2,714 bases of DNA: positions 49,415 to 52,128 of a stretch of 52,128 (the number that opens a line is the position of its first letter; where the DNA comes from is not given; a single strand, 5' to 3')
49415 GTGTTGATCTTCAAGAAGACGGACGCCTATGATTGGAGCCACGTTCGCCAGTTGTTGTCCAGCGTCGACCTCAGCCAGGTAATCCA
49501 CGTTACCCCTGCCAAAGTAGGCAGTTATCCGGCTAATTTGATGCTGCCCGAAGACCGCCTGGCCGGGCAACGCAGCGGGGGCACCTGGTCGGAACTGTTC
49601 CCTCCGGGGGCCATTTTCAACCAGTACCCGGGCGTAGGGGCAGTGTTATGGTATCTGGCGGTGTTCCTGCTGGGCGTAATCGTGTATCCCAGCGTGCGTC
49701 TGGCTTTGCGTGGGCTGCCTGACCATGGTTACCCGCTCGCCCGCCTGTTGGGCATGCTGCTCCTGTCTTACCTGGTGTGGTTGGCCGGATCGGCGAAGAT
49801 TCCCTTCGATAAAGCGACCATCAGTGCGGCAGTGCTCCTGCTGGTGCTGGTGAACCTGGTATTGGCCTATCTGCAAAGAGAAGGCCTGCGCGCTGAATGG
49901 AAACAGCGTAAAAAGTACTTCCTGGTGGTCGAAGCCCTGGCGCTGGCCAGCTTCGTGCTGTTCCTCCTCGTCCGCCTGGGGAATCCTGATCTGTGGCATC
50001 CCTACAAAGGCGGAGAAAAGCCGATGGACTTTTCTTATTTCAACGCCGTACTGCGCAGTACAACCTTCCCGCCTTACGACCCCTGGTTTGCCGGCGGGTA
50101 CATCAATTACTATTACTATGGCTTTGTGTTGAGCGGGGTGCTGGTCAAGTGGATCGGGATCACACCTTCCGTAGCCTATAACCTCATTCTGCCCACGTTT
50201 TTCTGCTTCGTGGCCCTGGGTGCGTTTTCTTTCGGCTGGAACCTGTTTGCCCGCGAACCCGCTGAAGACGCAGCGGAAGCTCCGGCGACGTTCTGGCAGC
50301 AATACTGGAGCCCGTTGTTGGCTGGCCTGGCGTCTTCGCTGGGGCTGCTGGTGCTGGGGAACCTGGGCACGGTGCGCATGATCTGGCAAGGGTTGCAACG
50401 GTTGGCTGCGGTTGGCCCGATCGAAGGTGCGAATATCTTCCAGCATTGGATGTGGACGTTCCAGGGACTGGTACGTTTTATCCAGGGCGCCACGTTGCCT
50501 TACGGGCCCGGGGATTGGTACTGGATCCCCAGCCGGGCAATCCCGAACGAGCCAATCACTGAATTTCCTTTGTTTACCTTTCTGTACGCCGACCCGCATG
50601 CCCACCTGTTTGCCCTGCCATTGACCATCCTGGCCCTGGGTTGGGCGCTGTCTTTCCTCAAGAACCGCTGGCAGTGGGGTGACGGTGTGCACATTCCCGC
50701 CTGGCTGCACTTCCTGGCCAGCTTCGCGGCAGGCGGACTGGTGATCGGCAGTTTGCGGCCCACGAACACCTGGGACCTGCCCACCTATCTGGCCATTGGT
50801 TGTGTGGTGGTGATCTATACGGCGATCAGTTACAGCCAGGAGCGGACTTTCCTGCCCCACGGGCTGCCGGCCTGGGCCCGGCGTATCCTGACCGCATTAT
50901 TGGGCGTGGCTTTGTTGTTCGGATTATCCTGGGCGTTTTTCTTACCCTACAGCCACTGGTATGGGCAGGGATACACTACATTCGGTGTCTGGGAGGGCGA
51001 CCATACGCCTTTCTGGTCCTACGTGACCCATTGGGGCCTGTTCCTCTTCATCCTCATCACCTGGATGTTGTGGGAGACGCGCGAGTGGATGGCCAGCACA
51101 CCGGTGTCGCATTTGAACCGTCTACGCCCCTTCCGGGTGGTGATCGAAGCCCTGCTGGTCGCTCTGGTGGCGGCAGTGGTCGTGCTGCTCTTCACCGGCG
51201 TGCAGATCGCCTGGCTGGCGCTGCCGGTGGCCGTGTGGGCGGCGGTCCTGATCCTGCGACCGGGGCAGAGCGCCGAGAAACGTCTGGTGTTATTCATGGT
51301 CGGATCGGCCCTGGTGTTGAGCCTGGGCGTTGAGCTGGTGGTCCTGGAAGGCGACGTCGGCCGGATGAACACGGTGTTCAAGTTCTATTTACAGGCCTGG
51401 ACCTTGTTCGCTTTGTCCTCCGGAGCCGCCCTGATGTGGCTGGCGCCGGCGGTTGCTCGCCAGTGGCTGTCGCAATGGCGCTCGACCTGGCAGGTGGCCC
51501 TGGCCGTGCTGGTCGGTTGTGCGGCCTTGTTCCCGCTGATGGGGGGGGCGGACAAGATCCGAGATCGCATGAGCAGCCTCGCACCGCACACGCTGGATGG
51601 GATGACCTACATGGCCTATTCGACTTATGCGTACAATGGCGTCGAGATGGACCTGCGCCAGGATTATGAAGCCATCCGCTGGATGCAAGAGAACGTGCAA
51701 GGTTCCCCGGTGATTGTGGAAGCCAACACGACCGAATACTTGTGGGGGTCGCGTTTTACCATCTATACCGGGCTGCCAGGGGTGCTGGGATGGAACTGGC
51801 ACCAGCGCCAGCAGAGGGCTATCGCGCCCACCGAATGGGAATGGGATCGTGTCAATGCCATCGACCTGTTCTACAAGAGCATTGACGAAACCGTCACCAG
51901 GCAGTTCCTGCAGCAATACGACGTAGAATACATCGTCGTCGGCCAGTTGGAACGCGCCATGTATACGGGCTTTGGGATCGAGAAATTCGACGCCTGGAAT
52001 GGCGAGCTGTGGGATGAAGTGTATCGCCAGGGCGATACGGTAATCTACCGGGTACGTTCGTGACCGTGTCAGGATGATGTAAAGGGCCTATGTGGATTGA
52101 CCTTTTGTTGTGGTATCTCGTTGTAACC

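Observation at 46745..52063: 1772-aa giant membrane protein fuses a GT-C-like module, a duplicated soluble insert and a YYYYG (DUF2298) module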

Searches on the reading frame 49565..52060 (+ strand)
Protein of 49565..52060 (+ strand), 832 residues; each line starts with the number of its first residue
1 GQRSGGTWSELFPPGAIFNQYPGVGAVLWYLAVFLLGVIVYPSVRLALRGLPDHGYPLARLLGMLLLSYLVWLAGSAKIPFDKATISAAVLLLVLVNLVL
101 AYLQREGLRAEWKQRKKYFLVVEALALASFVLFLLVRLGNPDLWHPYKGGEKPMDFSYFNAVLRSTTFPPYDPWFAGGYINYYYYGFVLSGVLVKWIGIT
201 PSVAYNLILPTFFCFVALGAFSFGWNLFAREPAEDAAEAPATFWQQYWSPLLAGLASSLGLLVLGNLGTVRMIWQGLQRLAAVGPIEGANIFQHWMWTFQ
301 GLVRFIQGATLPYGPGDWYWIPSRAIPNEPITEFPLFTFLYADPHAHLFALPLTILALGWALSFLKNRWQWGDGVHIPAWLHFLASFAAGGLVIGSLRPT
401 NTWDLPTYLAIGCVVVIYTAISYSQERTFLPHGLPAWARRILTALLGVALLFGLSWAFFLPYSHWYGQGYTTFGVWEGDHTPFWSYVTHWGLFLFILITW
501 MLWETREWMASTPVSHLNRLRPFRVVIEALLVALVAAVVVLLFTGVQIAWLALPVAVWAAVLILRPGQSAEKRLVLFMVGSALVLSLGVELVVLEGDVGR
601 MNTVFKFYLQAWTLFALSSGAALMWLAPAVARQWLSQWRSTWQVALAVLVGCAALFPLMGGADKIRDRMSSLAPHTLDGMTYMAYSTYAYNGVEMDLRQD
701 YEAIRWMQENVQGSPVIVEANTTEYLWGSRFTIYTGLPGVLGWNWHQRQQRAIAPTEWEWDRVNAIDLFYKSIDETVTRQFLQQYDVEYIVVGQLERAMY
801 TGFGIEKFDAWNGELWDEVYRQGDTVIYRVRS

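Call 33: predict_structure(alignment_id=A2)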
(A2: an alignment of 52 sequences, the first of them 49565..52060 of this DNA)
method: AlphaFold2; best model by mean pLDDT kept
length: 832 residues; sequences in the alignment: 52
mean_pLDDT: 85.8   pTM: 0.90
mean pLDDT of the five models: 85.8, 84.9, 84.6, 82.9, 82.4
residues with pLDDT >= 90: 439; 70-90: 287; 50-70: 82; < 50: 24
segments of 3 or more residues with pLDDT < 50: 234-238, 723-730, 735-745
pLDDT, mean of each block of 10 residues (from residue 1): 72 90 94 98 96 96 97 91 95 97 93 93 97 85 55 73 80 60 82 94 89 97 94 52 81 95 88 91 84 92 93 83 76 78 77 97 94 79 96 93 91 97 74 84 95 94 72 83 89 96 94 85 93 96 93 96 93 97 94 81 86 96 93 93 95 88 76 73 78 84 87 79 47 48 47 65 83 93 89 85 89 95 93 86
secondary structure, 60 per line:
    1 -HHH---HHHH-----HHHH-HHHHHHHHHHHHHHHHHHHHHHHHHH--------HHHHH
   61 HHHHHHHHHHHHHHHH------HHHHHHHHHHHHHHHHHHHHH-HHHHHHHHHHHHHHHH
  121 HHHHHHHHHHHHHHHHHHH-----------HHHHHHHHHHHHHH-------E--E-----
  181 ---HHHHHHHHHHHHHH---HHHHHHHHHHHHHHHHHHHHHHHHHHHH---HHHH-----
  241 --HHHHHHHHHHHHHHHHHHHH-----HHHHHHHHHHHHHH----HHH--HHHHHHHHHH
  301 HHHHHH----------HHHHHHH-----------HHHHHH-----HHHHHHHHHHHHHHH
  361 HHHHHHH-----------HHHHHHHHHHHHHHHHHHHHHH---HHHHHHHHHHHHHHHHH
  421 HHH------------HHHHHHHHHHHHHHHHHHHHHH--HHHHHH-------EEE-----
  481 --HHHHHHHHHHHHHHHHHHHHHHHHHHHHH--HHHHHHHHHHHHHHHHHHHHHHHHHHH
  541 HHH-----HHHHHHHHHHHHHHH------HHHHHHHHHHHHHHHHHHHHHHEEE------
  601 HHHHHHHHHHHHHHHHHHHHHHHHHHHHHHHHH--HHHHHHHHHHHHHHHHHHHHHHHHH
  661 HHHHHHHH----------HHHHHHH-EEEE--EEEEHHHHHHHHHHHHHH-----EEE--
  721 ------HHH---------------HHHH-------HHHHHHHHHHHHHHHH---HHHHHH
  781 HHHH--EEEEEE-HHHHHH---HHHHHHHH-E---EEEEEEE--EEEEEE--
elements in order (helices of 4 or more, strands of 3 or more residues): H8-11 H17-20 H22-47 H56-76 H83-103 H105-139 H151-164 H184-197 H201-228 H232-235 H243-262 H268-281 H291-306 H317-323 H335-340 H346-367 H379-400 H404-423 H436-457 H460-465 E473-475 H483-511 H514-543 H549-563 H570-591 E592-594 H601-633 H636-668 H679-685 E687-690 E693-696 H697-710 E716-718 H745-748 H756-771 H775-784 E787-792 H794-799 H803-810 E816-822 E825-830

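Call 38: fold_search(model_id=the predicted structure, library=pdb)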
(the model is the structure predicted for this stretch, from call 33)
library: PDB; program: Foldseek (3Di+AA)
matches with E <= 10: 389; with E <= 0.001: 1
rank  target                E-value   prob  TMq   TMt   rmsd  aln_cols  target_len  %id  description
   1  8if8_C                1.9e-04  1.00  0.38  0.51  10.8       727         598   11  Arabinosyltransferase AftA (released 2023-05-31)
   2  6afx_A                8.1e-02  0.14  0.11  0.12  26.4       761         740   12  Proton pyrophosphatase - E225A (released 2019-04-10)
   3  9okf                  1.4e-01  0.20  0.12  0.17  26.5       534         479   13  Cryo-EM structure of human SV2A in the apo state (released 2025-12-10)
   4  7yg0_A                1.4e-01  0.12  0.10  0.09  23.1       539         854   13  Cryo-EM structure of human sodium-chloride cotransporter (released 2022-11-23)
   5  8a6l_B                1.7e-01  0.20  0.13  0.19  24.9       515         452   12  Human 4F2hc-LAT2 heterodimeric amino acid transporter in complex with anticalin D11vs (released 2022-11-09)
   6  8b37_B                1.8e-01  0.11  0.11  0.12  28.3       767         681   12  Crystal structure of Pyrobaculum aerophilum potassium-independent proton pumping membrane integral pyrophosphatase in  (released 2024-01-17)
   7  8jzs_A                2.0e-01  0.10  0.09  0.13  27.7       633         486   13  Outward-facing SLC15A4 dimer (released 2023-09-27)
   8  5khn_A                2.1e-01  0.04  0.07  0.07  39.4       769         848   11  Crystal structures of the Burkholderia multivorans hopanoid transporter HpnN (released 2017-06-14)
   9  7y6i_A                2.4e-01  0.08  0.10  0.13  23.6       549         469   11  Cryo-EM structure of human sodium-chloride cotransporter (released 2022-11-23)
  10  3gwv                  2.6e-01  0.08  0.09  0.12  29.3       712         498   11  Leucine transporter LeuT in complex with R-fluoxetine (released 2009-05-12)
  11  6l85_B                2.6e-01  0.06  0.07  0.11  25.6       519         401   11  The sodium-dependent phosphate transporter (released 2020-09-16)
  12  7s1x_A                3.2e-01  0.14  0.13  0.13  26.1       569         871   11  Cryo-EM structure of human NKCC1 K289NA492EL671C bound with bumetanide (released 2022-05-25)
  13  7dj1_B                3.4e-01  0.06  0.08  0.11  26.2       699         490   10  Crystal structure of the G26C mutant of LeuT (released 2021-04-07)
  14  3mpn                  3.6e-01  0.04  0.07  0.10  29.6       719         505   11  F177R1 mutant of LeuT (released 2010-12-01)
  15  7lql                  3.7e-01  0.06  0.08  0.12  29.8       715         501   10  Crystal structure of the R375D mutant of LeuT (released 2021-05-19)
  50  6xu2_A                1.1e+00  0.08  0.08  0.07  18.8       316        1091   13  Human karyopherin RanBP5 (isoform-3) (released 2020-04-22)
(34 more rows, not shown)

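Call 45: search_solved_structures(query=A2, max_evalue=10, show_alignments=3)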
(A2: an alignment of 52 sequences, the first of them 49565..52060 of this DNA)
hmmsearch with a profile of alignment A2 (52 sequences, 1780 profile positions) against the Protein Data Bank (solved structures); distinct sequences matched with E-value up to 10: 9.
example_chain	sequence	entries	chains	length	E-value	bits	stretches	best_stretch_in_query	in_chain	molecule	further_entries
3h2s_A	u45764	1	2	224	0.092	13.1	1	1118-1151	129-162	Putative NADH-flavin reductase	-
9fq8_4F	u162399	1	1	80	0.7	10.2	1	88-143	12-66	Ubiquitin, putative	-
8b4k_A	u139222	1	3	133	0.83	9.9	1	547-608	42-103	Replication factor A protein 1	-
9fq7_4F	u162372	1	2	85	0.84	9.9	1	88-143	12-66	Ubiquitin, putative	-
5omb_A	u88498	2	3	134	0.85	9.9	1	547-608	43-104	Replication factor A protein 1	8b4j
5m1x_A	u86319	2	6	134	1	9.6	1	547-608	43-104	Replication factor A protein 1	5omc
1qys_A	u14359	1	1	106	1.2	9.4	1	641-704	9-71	TOP7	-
9lts_A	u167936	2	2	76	1.5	9.1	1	350-381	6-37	Protein LRC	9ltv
9euf_0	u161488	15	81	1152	1.6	9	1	497-630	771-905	DUF4815 domain-containing protein | ORF65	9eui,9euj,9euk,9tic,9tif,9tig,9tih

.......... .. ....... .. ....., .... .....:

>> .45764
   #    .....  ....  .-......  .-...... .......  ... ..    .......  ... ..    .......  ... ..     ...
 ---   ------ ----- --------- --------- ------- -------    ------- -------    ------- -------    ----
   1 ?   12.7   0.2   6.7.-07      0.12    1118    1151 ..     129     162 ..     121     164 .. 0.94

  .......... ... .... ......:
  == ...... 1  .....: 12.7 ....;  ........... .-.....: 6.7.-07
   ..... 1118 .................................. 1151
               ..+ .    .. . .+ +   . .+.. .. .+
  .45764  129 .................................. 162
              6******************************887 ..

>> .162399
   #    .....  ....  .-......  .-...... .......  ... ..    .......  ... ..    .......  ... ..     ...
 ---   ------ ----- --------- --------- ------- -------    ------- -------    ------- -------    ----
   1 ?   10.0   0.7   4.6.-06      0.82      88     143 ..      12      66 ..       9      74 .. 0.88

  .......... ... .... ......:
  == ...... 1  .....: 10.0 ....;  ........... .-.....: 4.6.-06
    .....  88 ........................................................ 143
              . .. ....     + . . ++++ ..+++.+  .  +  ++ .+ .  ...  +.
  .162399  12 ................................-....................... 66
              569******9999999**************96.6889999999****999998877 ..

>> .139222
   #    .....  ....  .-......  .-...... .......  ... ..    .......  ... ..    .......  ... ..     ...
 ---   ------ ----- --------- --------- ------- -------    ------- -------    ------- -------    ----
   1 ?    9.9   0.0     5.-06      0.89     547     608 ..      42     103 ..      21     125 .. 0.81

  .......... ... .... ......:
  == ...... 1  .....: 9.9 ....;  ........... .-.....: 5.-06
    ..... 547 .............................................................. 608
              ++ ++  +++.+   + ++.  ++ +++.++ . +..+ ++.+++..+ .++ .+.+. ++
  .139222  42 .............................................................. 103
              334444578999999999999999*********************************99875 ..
